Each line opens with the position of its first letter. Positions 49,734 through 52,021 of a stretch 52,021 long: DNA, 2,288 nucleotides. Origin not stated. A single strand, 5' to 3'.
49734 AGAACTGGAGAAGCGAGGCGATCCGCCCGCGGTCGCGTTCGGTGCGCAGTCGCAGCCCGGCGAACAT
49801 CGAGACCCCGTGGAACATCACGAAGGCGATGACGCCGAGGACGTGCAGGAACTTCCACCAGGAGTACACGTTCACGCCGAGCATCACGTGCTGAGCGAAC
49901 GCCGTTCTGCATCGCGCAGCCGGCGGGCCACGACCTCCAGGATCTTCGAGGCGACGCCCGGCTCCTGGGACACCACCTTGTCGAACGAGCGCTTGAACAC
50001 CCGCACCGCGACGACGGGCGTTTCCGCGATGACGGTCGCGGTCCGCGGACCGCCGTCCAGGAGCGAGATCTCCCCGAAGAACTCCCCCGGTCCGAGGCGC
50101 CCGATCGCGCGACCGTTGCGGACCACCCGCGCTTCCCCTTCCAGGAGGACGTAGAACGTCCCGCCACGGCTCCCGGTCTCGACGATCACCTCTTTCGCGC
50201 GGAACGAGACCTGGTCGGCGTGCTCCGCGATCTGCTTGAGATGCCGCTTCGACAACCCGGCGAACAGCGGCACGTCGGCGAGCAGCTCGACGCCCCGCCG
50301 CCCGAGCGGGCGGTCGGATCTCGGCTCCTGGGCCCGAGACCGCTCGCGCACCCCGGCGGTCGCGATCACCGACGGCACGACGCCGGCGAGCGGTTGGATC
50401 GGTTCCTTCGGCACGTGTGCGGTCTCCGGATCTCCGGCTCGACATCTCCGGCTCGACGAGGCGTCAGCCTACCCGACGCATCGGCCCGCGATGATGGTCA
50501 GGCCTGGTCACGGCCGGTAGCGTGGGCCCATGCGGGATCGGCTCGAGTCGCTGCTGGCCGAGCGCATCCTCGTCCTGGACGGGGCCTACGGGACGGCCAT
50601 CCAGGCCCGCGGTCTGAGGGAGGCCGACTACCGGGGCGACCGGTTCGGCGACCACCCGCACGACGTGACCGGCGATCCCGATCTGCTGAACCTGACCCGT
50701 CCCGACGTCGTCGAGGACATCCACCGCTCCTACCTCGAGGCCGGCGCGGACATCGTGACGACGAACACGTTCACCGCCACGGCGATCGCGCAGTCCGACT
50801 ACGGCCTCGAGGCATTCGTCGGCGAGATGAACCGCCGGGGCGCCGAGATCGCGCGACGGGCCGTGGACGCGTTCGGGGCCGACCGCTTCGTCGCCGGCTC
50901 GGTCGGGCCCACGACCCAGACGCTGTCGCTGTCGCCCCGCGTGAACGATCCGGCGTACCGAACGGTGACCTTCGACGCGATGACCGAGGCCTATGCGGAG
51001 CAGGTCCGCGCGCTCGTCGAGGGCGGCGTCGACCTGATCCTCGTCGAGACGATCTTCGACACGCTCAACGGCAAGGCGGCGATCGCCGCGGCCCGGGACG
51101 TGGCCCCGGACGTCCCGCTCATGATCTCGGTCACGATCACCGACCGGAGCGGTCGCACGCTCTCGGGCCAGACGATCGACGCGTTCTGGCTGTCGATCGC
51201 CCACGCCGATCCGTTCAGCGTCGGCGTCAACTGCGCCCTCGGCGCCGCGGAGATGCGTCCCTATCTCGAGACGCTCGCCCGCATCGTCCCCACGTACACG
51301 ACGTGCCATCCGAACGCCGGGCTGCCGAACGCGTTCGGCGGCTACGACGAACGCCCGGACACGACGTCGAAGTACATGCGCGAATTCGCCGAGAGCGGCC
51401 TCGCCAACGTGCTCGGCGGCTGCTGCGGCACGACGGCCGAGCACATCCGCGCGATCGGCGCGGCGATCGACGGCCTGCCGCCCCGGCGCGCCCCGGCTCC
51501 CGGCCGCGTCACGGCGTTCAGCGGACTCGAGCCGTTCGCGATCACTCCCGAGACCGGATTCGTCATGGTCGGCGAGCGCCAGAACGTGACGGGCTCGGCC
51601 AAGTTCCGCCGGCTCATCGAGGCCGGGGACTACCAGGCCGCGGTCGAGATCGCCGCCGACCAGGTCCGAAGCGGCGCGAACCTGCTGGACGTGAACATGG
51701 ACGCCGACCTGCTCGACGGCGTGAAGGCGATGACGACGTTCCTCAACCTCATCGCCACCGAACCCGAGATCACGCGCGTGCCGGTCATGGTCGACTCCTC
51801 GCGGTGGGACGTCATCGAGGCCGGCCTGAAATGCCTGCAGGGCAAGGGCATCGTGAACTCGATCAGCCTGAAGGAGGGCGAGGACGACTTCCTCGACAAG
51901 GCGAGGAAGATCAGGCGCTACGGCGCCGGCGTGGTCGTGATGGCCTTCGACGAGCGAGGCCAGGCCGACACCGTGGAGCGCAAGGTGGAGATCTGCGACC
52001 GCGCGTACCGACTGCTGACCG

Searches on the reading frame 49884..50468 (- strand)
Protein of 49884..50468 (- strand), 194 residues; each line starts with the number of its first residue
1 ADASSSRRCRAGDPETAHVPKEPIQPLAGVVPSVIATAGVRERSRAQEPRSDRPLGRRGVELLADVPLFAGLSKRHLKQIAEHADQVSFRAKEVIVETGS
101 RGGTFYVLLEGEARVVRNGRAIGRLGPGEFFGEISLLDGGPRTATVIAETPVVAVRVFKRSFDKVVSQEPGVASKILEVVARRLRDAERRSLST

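Call 44: search_protein_families(library=pfam, proteins=[window:49884-50468:-], max_evalue=1)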
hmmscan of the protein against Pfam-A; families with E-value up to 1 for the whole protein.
window:49884-50468:- (194 aa): 1 family
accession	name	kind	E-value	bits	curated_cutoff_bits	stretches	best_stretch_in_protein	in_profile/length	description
PF00027.35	cNMP_binding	-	4.8e-21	75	27.5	1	87-168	2-88/89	Cyclic nucleotide-binding domain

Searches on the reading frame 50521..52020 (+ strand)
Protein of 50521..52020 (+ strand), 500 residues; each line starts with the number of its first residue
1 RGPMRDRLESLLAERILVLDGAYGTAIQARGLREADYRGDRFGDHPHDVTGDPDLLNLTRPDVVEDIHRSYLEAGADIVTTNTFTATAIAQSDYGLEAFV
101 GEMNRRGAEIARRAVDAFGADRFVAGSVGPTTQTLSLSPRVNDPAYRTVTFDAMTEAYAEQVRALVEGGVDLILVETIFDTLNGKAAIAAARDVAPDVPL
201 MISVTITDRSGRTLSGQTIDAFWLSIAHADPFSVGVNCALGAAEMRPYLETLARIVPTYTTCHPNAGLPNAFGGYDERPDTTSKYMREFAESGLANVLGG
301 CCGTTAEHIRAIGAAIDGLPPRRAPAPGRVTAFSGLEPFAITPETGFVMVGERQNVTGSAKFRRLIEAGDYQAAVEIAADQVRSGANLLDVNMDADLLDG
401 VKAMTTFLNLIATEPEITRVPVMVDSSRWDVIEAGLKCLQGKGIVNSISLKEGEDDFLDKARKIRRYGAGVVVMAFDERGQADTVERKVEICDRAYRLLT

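Call 44: search_protein_families(library=pfam, proteins=[window:50521-52020:+], max_evalue=1)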
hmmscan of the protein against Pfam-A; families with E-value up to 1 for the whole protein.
window:50521-52020:+ (500 aa): 5 families
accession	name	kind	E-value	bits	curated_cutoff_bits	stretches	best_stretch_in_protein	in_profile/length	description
PF02574.22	S-methyl_trans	-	1.8e-94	317.3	22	1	17-315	1-282/283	Homocysteine S-methyltransferase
PF00809.28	Pterin_bind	-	2.1e-33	116.4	25.5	1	351-497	1-154/244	Pterin binding enzyme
PF09634.15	DUF2025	-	0.043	14.2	25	1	84-132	3-50/105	Protein of unknown function (DUF2025)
PF22206.1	Cas_Csm6_6H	-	0.078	13.3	23.4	1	364-381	17-34/53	CRISPR-associated protein Csm6 6H domain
PF13838.12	Clathrin_H_link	-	0.086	13.3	27.8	1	360-381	11-32/66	Clathrin-H-link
